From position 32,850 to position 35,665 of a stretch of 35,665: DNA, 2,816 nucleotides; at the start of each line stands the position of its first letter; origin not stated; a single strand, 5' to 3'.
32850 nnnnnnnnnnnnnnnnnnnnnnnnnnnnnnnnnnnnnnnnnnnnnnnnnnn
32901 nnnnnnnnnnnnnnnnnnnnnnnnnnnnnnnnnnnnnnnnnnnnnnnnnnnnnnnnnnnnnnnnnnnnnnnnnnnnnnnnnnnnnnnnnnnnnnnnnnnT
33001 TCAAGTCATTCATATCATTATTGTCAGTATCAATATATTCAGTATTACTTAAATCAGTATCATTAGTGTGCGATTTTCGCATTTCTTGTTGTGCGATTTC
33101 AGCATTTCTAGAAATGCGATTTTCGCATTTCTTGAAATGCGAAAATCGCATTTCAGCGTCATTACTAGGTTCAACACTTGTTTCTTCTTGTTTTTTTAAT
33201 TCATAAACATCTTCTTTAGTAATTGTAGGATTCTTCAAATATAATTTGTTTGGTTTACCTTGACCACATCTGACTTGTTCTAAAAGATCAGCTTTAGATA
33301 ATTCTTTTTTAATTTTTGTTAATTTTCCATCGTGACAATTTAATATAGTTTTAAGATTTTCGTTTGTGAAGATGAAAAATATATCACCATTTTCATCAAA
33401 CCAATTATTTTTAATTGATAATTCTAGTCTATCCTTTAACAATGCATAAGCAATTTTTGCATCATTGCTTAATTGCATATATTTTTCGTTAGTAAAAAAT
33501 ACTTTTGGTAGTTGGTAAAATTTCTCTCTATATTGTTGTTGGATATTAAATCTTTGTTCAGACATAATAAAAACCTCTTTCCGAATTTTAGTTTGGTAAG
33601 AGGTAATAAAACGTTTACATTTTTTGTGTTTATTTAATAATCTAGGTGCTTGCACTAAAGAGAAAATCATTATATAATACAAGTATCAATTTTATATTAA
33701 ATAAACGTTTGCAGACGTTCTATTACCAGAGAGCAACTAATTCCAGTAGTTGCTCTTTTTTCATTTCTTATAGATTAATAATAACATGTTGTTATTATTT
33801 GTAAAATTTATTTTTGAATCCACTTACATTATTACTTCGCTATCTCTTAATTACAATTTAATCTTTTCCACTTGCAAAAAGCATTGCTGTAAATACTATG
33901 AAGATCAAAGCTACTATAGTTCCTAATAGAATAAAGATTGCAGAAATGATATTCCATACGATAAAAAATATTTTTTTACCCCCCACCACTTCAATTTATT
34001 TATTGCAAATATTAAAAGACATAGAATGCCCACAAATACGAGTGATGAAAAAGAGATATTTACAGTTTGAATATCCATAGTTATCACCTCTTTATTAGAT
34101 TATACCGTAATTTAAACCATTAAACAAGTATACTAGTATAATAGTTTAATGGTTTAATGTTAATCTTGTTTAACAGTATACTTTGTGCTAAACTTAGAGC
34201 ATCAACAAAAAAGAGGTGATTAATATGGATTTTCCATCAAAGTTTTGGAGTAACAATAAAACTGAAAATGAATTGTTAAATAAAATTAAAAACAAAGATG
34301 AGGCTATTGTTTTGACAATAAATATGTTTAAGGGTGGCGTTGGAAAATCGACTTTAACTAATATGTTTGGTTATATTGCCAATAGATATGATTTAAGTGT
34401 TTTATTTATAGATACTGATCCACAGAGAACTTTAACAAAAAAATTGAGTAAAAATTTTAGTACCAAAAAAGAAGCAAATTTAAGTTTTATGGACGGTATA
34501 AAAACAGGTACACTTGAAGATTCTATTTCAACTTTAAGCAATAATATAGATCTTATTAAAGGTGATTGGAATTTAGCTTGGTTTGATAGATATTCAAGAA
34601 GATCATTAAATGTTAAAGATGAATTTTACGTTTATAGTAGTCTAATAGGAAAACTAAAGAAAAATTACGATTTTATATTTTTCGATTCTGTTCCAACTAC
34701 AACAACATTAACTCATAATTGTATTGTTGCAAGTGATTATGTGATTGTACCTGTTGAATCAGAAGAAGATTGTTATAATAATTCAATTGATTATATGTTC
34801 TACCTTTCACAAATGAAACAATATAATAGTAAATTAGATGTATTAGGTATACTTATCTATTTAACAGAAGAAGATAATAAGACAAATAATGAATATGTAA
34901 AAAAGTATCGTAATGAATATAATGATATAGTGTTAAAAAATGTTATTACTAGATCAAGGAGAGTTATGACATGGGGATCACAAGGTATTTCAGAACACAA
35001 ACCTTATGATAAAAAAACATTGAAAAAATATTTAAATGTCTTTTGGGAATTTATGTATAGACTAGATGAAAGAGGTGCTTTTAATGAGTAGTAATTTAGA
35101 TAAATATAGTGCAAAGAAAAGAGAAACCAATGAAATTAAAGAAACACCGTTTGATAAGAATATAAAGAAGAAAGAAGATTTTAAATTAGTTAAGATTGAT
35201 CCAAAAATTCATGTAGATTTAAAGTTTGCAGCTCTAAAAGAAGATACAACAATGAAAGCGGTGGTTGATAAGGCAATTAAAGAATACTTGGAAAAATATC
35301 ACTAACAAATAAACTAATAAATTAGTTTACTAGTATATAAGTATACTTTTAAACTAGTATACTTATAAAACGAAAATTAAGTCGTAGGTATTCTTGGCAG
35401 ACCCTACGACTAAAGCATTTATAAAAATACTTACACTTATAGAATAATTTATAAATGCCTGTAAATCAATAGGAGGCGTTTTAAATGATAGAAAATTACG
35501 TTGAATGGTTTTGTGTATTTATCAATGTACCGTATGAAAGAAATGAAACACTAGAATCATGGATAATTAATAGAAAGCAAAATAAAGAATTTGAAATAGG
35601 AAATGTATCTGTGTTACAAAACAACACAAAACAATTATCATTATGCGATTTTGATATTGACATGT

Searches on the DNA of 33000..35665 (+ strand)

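Call 10: search_dna_similar(query=window:33000-35665:+, collection=plasmids, mode=near, max_rows=25)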
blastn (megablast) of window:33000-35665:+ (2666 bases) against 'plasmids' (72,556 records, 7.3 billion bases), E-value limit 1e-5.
Records with a match: 984; places in all: 1070; records where one place covers at least 80% of the query: 20.
Best place of each record, by identity: >=99% 31; 95-99% 5; 90-95% 72; 80-90% 134; 60-80% 742.
By first word of the organism name: Staphylococcus 980; Mammaliicoccus 3; Klebsiella 1.
By predicted mobility (MOB-suite, as given by PLSDB): mobilizable 862; non-mobilizable 81; conjugative 41.
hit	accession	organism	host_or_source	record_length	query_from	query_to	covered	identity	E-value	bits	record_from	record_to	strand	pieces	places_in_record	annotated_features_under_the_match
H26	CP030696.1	Staphylococcus aureus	Homo sapiens,blood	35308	1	2666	100%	99.6%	0e+0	4863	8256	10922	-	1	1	ParA family protein | replication protein | hypothetical protein (x3)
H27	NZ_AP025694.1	Staphylococcus aureus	-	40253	1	2666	100%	99.6%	0e+0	4863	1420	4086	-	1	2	ParA family protein | replication initiator protein A | hypothetical protein (x3)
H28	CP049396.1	Staphylococcus aureus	Homo sapiens,blood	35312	1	2666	100%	99.6%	0e+0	4863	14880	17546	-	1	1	ParA family protein | replication initiator protein A | hypothetical protein (x3)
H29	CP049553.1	Staphylococcus aureus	Homo sapiens,blood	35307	1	2666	100%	99.6%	0e+0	4863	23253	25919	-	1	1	ParA family protein | replication initiator protein A | hypothetical protein (x3)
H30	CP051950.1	Staphylococcus aureus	Homo sapiens,blood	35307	1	2666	100%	99.6%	0e+0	4863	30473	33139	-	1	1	ParA family protein | replication initiator protein A | hypothetical protein (x3)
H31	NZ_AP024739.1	Staphylococcus aureus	-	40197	1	2666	100%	99.5%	0e+0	4857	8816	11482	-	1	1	ParA family protein | replication initiator protein A | hypothetical protein (x3)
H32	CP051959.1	Staphylococcus aureus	Homo sapiens,blood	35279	1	2666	100%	99.5%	0e+0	4852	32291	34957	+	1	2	ParA family protein | replication initiator protein A | hypothetical protein (x3)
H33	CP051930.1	Staphylococcus aureus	Homo sapiens,blood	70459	1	2666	100%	99.5%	0e+0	4852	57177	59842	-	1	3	ParA family protein | replication initiator protein A | hypothetical protein (x2)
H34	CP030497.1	Staphylococcus aureus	Homo sapiens,blood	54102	1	2666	100%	99.5%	0e+0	4846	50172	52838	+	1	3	ParA family protein | replication protein | hypothetical protein (x3)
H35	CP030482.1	Staphylococcus aureus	Homo sapiens,blood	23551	1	2666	100%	99.5%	0e+0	4846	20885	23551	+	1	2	ParA family protein | replication protein | hypothetical protein (x2)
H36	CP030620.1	Staphylococcus aureus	Homo sapiens,blood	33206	1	2666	100%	99.5%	0e+0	4846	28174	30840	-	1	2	ParA family protein | replication protein | hypothetical protein (x3)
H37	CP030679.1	Staphylococcus aureus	Homo sapiens,blood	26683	1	2666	100%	99.5%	0e+0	4846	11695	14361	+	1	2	ParA family protein | replication protein | hypothetical protein (x3)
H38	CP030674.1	Staphylococcus aureus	Homo sapiens,blood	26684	1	2666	100%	99.5%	0e+0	4846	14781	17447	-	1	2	ParA family protein | replication protein | hypothetical protein (x3)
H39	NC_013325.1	Staphylococcus aureus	-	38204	1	2666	100%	99.3%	0e+0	4813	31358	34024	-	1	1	ParA family protein | replication initiator protein A | hypothetical protein (x3)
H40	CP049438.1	Staphylococcus aureus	Homo sapiens,blood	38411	1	2643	99%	99.5%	0e+0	4804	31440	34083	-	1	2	ParA family protein | replication initiator protein A | hypothetical protein (x3)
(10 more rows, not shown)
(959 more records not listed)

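Call 15: search_dna_similar(query=window:35370-35488:+, collection=plasmids, mode=distant, max_rows=60, rows=spread, max_evalue=0.01)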
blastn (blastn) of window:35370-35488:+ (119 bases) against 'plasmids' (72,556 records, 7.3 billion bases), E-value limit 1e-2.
Records with a match: 117; places in all: 152; records where one place covers at least 80% of the query: 53.
Best place of each record, by identity: >=99% 32; 95-99% 7; 90-95% 5; 80-90% 27; 60-80% 46.
By first word of the organism name: Staphylococcus 116; Klebsiella 1.
By predicted mobility (MOB-suite, as given by PLSDB): mobilizable 54; conjugative 41; non-mobilizable 22.
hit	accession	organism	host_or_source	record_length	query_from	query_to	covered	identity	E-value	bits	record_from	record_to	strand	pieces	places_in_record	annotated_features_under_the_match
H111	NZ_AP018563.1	Staphylococcus argenteus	Homo sapiens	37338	1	119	100%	100.0%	7e-54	215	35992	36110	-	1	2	none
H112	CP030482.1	Staphylococcus aureus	Homo sapiens,blood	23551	1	119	100%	100.0%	7e-54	215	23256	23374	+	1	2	none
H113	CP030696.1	Staphylococcus aureus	Homo sapiens,blood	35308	1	119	100%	100.0%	7e-54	215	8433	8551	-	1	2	hypothetical protein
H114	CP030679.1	Staphylococcus aureus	Homo sapiens,blood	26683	1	119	100%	100.0%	7e-54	215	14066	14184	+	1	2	hypothetical protein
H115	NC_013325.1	Staphylococcus aureus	-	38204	1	119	100%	100.0%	7e-54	215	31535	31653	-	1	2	hypothetical protein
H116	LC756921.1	Staphylococcus aureus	-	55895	1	119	100%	100.0%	7e-54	215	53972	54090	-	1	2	cell wall-associated hydrolase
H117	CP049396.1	Staphylococcus aureus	Homo sapiens,blood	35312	1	119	100%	100.0%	7e-54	215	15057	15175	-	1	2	hypothetical protein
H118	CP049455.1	Staphylococcus aureus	Homo sapiens,blood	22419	1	119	100%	100.0%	7e-54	215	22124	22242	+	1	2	none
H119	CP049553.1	Staphylococcus aureus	Homo sapiens,blood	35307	1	119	100%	100.0%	7e-54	215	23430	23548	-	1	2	hypothetical protein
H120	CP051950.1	Staphylococcus aureus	Homo sapiens,blood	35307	1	119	100%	100.0%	7e-54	215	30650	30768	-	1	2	hypothetical protein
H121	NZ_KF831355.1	Staphylococcus aureus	NARSA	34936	1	119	100%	100.0%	7e-54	215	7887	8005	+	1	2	hypothetical protein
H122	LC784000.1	Staphylococcus aureus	-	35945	1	119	100%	100.0%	7e-54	215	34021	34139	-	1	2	hypothetical protein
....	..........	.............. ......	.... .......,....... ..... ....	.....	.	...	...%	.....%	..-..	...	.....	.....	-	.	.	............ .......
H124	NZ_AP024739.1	Staphylococcus aureus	-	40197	1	119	100%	99.2%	3e-52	211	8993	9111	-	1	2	hypothetical protein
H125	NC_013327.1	Staphylococcus aureus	-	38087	10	119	92%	99.1%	2e-47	195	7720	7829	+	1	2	hypothetical protein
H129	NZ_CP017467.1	Staphylococcus nepalensis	cell culture,Korean fermented food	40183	10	119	92%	95.5%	6e-42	177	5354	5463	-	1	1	hypothetical protein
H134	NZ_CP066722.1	Staphylococcus xylosus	food sample,raw fermented sausage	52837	1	118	99%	86.2%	3e-32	143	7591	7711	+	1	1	hypothetical protein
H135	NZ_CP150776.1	Staphylococcus aureus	Homo sapiens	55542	10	112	87%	85.4%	2e-22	112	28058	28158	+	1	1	none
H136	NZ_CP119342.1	Staphylococcus aureus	Homo sapiens,cell culture,pus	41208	3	112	92%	77.8%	8e-15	87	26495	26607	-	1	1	none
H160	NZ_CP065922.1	Staphylococcus pseudintermedius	Canis lupus familiaris,skin (epidermal ...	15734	2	83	69%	83.9%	2e-16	92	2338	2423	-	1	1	none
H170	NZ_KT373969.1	Staphylococcus pseudintermedius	-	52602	74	119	39%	87.2%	1e-5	55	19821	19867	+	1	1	hypothetical protein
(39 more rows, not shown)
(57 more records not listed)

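Call 25: get_annotated_region(hit=H129, flank=2000)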
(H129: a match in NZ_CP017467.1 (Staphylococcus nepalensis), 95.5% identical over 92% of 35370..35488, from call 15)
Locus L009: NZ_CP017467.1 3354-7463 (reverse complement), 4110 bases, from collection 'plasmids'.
description: Staphylococcus nepalensis strain JS11 plasmid pSNJS1101, complete sequence
organism: Staphylococcus nepalensis (NCBI taxid 214473)
taxonomy: Bacteria; Bacillota; Bacilli; Bacillales; Staphylococcaceae; Staphylococcus; Staphylococcus nepalensis
host: -; source: cell culture,Korean fermented food; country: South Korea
typing (MOB-suite, as given by PLSDB): non-mobilizable; replicon rep_cluster_1017,rep_cluster_1110,rep_cluster_765
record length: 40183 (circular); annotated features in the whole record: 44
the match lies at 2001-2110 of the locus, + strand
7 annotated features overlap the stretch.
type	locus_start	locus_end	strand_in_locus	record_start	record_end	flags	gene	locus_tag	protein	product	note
CDS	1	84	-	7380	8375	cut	-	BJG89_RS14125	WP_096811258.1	replication initiator protein A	-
CDS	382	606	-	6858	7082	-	-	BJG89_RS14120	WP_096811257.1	hypothetical protein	-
CDS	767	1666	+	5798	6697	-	-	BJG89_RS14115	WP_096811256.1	ParA family protein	-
CDS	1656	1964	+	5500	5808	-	-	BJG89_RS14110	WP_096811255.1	hypothetical protein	-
CDS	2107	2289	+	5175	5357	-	-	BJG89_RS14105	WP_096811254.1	hypothetical protein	-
CDS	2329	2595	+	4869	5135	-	-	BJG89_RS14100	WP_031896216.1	hypothetical protein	-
CDS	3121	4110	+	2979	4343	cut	-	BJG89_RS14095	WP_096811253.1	FAD-dependent oxidoreductase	-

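Call 26: get_annotated_region(hit=H134, flank=2000)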
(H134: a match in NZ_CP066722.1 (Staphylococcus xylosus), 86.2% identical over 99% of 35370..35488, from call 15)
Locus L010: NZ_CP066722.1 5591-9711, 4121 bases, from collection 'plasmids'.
description: Staphylococcus xylosus strain 2.1523 plasmid unnamed1, complete sequence
organism: Staphylococcus xylosus (NCBI taxid 1288)
taxonomy: Bacteria; Bacillota; Bacilli; Bacillales; Staphylococcaceae; Staphylococcus; Staphylococcus xylosus
host: -; source: food sample,raw fermented sausage; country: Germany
typing (MOB-suite, as given by PLSDB): conjugative; replicon rep_cluster_765; relaxase MOBP; mating-pair formation MPF_T
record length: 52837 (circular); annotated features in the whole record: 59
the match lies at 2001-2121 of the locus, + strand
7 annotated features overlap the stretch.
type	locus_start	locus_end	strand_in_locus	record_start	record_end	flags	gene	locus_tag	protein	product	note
CDS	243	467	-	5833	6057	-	-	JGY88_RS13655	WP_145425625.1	hypothetical protein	-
CDS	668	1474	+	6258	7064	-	-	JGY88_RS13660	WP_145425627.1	ParA family protein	-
CDS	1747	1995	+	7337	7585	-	-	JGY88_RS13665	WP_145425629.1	CopG family transcriptional regulator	-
CDS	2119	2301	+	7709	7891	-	-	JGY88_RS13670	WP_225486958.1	hypothetical protein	-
CDS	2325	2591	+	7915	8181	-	-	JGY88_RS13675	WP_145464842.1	hypothetical protein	-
CDS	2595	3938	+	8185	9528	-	-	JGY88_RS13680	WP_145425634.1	toll/interleukin-1 receptor domain-containing protein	GO:0007165 - signal transduction [Evidence IEA]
CDS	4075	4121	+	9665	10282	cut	-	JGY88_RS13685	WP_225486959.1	recombinase family protein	GO:0006310 - DNA recombination [Evidence IEA]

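Call 27: get_annotated_region(hit=H136, flank=2000)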
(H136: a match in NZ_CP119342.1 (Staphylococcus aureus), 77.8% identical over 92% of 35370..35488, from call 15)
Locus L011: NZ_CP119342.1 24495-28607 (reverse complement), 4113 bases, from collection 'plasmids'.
description: Staphylococcus aureus strain N29CSA02 plasmid unnamed1, complete sequence
organism: Staphylococcus aureus (NCBI taxid 1280)
taxonomy: Bacteria; Bacillota; Bacilli; Bacillales; Staphylococcaceae; Staphylococcus; Staphylococcus aureus
host: -; source: Homo sapiens,cell culture,pus; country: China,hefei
typing (MOB-suite, as given by PLSDB): non-mobilizable
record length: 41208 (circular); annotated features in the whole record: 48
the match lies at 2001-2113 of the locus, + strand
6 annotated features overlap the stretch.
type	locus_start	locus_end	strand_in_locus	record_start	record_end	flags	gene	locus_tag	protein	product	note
CDS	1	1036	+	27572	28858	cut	-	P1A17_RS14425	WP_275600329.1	hypothetical protein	-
CDS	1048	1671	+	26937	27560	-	-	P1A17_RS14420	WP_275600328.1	hypothetical protein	-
CDS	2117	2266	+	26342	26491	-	-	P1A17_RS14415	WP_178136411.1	hypothetical protein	-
CDS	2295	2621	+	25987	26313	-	-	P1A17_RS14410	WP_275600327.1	hypothetical protein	-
CDS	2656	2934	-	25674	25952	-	-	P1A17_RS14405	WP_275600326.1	YolD-like family protein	-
CDS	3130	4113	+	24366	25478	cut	-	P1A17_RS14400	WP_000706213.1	tyrosine-type recombinase/integrase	GO:0015074 - DNA integration [Evidence IEA]; GO:0006310 - DNA recombination [Evidence IEA]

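Call 28: get_annotated_region(hit=H160, flank=2000)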
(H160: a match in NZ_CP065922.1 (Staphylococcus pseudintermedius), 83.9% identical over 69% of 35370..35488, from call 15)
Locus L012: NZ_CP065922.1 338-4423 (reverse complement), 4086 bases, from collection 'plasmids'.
description: Staphylococcus pseudintermedius strain SP_11304-3A plasmid pSP_11304-3A_1, complete sequence
organism: Staphylococcus pseudintermedius (NCBI taxid 283734)
taxonomy: Bacteria; Bacillota; Bacilli; Bacillales; Staphylococcaceae; Staphylococcus; Staphylococcus pseudintermedius
host: -; source: Canis lupus familiaris,skin (epidermal collarette),skin; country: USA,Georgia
typing (MOB-suite, as given by PLSDB): mobilizable
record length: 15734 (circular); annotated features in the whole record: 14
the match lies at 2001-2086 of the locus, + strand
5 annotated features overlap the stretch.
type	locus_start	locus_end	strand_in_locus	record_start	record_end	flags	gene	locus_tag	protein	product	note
CDS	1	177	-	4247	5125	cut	-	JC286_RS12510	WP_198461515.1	nucleotidyl transferase AbiEii/AbiGii toxin family protein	-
CDS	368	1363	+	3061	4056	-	-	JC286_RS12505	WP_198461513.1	hypothetical protein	-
CDS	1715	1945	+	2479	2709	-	-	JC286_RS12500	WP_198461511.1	hypothetical protein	-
CDS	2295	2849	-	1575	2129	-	-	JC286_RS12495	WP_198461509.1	recombinase family protein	GO:0006310 - DNA recombination [Evidence IEA]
CDS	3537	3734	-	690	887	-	-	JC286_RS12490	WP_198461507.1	helix-turn-helix transcriptional regulator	-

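Call 29: get_annotated_region(hit=H170, flank=2000)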
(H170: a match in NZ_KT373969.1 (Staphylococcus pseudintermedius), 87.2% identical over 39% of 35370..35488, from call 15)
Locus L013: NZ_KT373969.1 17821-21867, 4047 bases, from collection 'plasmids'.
description: Staphylococcus pseudintermedius strain HR547/11 plasmid pKM01, complete sequence
organism: Staphylococcus pseudintermedius (NCBI taxid 283734)
taxonomy: Bacteria; Bacillota; Bacilli; Bacillales; Staphylococcaceae; Staphylococcus; Staphylococcus pseudintermedius
host: -; source: -; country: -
typing (MOB-suite, as given by PLSDB): conjugative; replicon rep_cluster_1142; relaxase MOBQ; mating-pair formation MPF_T
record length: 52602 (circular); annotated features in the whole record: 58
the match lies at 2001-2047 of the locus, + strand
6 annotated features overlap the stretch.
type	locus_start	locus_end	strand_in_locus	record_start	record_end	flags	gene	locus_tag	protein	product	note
CDS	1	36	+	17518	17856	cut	-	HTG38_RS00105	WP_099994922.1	single-stranded DNA-binding protein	-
CDS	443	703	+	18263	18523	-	-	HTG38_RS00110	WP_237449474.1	hypothetical protein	-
CDS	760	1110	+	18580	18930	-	-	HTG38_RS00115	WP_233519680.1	hypothetical protein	-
CDS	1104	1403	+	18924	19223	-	-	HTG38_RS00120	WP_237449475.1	hypothetical protein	-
CDS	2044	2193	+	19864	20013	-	-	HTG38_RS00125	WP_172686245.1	hypothetical protein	-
CDS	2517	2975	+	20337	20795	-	-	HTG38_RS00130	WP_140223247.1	HTH domain-containing protein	-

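Call 90: get_annotated_region(hit=H135, flank=700)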
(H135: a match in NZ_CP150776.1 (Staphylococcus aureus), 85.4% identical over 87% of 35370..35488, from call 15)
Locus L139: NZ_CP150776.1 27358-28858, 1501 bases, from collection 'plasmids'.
description: Staphylococcus aureus strain TUM20888 plasmid unnamed1, complete sequence
organism: Staphylococcus aureus (NCBI taxid 1280)
taxonomy: Bacteria; Bacillota; Bacilli; Bacillales; Staphylococcaceae; Staphylococcus; Staphylococcus aureus
host: -; source: Homo sapiens; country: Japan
typing (MOB-suite, as given by PLSDB): non-mobilizable
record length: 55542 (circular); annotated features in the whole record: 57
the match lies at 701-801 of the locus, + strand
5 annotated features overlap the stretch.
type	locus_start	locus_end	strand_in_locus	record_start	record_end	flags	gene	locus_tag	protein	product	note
CDS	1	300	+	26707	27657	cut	-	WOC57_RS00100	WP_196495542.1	DUF1002 domain-containing protein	-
CDS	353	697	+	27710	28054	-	-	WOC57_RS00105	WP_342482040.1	hypothetical protein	-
CDS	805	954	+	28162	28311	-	-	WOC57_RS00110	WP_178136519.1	hypothetical protein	-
CDS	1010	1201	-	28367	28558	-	-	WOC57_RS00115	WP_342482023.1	hypothetical protein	-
CDS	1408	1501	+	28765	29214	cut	-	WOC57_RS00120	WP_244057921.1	AP2 domain-containing protein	GO:0006355 - regulation of DNA-templated transcription [Evidence IEA]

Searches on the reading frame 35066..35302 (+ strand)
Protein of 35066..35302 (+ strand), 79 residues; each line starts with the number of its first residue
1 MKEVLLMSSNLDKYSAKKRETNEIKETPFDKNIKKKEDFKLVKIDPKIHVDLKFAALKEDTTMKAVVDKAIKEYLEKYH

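Call 37: search_protein_families(library=pfam, max_evalue=0.01, proteins=[window:35066-35302:+])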
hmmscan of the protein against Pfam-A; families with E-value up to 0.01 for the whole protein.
seq(79 aa): 3 families
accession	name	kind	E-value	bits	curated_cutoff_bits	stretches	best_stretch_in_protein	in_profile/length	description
PF21432.3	56B_RHH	-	0.00012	22.4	27.2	1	49-77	4-32/32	56B-like, Ribbon-helix-helix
PF07764.18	Omega_Repress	-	0.00065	20.3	33.3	1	23-76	5-59/59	Omega Transcriptional Repressor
PF20605.4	Antitox_RHH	-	0.0063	17.1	27.2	1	45-78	12-45/50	Antitoxin-like ribbon-helix-helix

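Call 38: search_protein_families(library=ncbifam, max_evalue=0.01, proteins=[window:35066-35302:+])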
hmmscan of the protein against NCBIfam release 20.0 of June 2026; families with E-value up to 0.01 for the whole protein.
seq(79 aa): 2 families
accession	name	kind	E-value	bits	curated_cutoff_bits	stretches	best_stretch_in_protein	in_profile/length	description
NF041284.1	PrgO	equivalog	0.0016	18.7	100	1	5-76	3-74/90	DNA segregation protein PrgO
NF052617.1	slr0373_blue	equivalog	0.0042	17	100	1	44-77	10-43/113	slr0373 family blue light stress response protein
